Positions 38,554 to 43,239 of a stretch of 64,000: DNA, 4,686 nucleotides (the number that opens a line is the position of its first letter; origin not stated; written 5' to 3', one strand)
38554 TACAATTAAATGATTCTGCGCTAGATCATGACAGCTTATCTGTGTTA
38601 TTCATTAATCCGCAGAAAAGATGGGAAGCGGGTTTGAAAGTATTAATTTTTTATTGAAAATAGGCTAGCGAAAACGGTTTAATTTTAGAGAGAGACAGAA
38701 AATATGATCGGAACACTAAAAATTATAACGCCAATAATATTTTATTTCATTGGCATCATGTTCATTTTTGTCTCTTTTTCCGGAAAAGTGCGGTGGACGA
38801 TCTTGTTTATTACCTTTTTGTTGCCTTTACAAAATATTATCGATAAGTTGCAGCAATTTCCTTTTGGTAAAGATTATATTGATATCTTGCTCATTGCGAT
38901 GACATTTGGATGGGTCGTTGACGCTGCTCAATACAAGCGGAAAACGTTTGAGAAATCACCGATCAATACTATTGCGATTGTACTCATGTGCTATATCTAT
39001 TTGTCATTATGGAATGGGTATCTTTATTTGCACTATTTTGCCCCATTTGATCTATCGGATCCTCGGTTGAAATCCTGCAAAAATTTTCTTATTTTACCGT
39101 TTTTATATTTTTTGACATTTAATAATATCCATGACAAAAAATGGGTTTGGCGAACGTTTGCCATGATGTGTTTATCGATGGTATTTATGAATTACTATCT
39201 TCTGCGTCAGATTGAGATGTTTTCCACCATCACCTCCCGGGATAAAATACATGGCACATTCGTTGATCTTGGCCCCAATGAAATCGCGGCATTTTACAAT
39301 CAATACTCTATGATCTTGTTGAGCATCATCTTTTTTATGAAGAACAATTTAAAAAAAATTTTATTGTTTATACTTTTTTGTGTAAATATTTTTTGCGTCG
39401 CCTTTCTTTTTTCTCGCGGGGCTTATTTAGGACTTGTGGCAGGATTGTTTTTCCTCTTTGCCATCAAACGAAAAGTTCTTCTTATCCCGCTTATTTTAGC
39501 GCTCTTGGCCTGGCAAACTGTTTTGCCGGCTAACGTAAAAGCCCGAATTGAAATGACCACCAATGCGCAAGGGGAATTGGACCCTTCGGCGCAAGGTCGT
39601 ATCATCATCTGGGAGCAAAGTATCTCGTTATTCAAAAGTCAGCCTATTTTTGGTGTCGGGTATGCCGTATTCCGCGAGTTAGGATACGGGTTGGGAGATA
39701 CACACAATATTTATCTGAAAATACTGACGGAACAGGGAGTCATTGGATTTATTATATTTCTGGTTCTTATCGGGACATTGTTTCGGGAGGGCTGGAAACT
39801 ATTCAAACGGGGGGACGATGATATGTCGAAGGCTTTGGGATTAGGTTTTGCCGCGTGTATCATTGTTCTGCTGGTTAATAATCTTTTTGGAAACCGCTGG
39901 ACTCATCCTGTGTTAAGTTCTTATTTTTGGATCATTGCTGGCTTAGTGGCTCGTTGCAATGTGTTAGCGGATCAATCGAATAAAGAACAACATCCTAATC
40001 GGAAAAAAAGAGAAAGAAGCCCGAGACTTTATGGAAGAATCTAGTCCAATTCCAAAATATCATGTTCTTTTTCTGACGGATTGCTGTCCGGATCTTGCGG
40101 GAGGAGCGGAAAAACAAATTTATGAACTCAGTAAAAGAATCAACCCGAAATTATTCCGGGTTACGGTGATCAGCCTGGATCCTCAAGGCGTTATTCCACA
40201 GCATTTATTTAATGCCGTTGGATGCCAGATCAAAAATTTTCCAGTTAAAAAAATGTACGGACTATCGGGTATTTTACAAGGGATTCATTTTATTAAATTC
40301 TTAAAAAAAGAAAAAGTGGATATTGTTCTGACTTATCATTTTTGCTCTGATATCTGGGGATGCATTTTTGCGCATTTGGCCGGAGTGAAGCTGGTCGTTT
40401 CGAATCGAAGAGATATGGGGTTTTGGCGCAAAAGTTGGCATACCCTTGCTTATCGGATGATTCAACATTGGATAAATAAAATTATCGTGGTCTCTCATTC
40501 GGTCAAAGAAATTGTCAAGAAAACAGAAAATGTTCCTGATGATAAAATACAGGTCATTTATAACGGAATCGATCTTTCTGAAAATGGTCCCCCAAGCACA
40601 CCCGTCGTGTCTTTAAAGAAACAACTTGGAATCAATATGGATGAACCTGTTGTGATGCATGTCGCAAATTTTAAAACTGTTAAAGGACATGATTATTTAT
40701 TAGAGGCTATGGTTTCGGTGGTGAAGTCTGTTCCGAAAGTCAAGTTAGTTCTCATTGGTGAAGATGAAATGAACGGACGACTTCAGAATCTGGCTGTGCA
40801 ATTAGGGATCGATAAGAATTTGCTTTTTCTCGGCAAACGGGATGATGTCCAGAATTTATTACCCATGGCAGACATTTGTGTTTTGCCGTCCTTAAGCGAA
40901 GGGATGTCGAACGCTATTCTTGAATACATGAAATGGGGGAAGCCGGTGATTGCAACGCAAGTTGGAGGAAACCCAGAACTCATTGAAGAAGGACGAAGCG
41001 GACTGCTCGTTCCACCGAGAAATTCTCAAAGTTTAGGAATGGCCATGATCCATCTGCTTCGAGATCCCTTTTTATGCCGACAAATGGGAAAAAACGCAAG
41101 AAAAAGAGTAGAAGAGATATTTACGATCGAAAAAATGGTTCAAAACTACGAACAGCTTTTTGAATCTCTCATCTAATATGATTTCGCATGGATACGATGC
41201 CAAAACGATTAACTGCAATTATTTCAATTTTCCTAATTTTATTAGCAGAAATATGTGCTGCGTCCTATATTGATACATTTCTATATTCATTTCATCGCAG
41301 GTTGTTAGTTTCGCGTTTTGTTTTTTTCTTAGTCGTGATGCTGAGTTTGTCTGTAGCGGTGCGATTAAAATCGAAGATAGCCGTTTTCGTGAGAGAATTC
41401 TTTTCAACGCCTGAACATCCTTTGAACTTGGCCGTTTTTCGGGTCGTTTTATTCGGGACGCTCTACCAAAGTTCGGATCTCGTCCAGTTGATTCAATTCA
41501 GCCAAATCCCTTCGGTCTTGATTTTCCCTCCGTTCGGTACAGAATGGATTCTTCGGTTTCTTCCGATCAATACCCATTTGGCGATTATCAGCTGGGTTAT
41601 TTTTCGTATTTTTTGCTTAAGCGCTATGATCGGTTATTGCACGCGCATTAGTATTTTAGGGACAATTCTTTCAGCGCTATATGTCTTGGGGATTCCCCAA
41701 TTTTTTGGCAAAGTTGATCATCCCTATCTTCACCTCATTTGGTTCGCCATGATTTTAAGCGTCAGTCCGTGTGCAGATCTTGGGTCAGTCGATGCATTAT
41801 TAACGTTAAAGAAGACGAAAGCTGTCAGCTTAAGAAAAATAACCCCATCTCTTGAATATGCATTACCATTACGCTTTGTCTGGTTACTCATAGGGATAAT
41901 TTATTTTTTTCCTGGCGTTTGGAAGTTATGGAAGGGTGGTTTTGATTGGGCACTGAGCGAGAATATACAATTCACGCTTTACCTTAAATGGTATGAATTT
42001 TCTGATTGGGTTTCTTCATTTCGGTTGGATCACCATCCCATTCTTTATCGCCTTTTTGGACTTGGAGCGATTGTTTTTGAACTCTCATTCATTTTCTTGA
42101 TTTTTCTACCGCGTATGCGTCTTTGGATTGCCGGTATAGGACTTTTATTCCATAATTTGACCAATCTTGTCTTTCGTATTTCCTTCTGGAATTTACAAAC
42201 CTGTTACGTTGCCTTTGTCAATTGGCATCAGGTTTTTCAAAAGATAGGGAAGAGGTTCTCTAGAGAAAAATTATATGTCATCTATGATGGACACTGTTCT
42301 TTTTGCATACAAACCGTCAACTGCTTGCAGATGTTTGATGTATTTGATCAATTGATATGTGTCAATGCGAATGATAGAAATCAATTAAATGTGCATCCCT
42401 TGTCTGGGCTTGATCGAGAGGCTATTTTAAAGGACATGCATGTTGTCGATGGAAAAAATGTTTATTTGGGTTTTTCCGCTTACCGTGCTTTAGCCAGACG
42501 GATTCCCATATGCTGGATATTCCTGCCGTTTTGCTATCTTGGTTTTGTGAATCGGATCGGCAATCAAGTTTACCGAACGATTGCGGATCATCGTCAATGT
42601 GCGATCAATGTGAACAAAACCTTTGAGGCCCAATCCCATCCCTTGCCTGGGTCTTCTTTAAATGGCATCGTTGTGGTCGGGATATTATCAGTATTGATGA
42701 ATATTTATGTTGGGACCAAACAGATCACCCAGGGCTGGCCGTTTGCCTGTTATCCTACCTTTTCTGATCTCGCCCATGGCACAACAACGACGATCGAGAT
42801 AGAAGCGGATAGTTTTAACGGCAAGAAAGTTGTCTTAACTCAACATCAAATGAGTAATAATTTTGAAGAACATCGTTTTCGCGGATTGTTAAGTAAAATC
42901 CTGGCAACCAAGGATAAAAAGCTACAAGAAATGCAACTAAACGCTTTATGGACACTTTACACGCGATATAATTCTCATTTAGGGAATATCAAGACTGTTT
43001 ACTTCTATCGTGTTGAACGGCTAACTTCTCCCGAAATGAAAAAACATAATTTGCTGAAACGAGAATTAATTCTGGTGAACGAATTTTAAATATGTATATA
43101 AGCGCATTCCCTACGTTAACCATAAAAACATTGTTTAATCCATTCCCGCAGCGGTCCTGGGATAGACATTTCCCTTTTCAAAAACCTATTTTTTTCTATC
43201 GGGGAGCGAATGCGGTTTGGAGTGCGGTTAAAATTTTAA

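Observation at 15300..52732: Size and complexity of the exosortase-linked glycan locus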

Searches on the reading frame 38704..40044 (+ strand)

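Call 6: search_protein_families(library=ncbifam, proteins=[window:38704-40044:+], max_evalue=0.00001)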
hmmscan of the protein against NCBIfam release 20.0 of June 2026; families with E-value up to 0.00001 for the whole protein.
window:38704-40044:+ (446 aa): 3 families
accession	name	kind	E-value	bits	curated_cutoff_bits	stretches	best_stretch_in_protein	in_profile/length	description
TIGR03097.1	PEP_O_lig_1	hypoth_equivalog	4e-19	68.8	188.1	1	75-387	62-372/408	putative O-glycosylation ligase, exosortase A system-associated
TIGR00947.1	2A73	equivalog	1.6e-12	47.1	366.4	1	189-417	168-421/425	IctB family putative bicarbonate transporter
NF058641.1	TfpM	equivalog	5.6e-08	32.3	600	1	129-356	84-304/421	O-linking oligosaccharyltransferase TfpM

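Call 44: search_protein_families(library=pfam, proteins=[window:38704-40044:+], max_evalue=0.0001)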
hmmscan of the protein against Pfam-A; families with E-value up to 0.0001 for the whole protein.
window:38704-40044:+ (446 aa): 1 family
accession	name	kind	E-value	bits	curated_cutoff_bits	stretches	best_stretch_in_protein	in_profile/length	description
PF04932.20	Wzy_C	-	6.4e-19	68.6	31.7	1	227-353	5-149/149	O-Antigen ligase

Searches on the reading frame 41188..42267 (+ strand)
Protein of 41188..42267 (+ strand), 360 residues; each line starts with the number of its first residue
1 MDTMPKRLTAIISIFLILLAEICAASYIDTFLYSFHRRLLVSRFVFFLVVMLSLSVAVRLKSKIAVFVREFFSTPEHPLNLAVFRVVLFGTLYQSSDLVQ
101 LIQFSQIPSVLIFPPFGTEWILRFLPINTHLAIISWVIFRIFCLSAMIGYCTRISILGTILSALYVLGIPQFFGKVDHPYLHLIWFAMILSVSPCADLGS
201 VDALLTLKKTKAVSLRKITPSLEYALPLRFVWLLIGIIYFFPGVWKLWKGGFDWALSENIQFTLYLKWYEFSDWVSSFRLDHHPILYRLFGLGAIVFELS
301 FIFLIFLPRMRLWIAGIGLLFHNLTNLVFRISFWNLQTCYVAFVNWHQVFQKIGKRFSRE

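Call 75: search_protein_families(library=pfam, proteins=[window:41188-42267:+], max_evalue=5)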
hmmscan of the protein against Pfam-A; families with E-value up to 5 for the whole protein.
window:41188-42267:+ (360 aa): 0 families

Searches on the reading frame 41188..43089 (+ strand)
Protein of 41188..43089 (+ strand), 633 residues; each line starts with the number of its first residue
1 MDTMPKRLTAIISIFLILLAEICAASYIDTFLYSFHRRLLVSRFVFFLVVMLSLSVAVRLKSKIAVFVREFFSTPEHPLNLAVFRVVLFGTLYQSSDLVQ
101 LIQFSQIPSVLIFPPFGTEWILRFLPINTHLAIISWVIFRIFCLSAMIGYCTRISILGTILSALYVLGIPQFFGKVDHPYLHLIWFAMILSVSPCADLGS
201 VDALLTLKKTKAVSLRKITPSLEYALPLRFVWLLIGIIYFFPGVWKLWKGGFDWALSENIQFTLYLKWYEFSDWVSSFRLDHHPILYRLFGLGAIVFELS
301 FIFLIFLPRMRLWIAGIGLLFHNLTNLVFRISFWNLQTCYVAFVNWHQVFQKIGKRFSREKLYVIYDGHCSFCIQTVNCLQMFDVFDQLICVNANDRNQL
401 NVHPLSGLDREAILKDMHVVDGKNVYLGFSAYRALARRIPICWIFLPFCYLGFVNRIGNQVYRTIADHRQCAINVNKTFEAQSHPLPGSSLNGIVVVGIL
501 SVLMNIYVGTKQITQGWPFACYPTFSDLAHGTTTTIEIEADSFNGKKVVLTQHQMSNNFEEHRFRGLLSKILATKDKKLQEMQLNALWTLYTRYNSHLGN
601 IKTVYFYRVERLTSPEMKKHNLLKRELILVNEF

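Call 6: search_protein_families(library=ncbifam, proteins=[window:41188-43089:+], max_evalue=0.00001)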
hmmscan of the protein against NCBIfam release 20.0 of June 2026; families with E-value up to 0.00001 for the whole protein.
window:41188-43089:+ (633 aa): 0 families

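Call 7: search_protein_families(library=pfam, proteins=[window:41188-43089:+], max_evalue=0.01)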
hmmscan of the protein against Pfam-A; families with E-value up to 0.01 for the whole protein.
window:41188-43089:+ (633 aa): 1 family
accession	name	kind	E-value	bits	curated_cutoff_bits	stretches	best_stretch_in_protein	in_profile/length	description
PF04134.17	DCC1-like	-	5.1e-14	53.9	27.8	1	364-470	1-108/113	DCC1-like thiol-disulfide oxidoreductase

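Call 73: search_solved_structures(query=window:41188-43089:+, max_evalue=1)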
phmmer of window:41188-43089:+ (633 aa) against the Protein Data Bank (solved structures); distinct sequences matched with E-value up to 1: 1.
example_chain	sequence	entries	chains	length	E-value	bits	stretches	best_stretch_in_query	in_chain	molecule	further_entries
1z9v_A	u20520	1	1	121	0.89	11.2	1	446-524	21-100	conserved hypothetical protein MTH0776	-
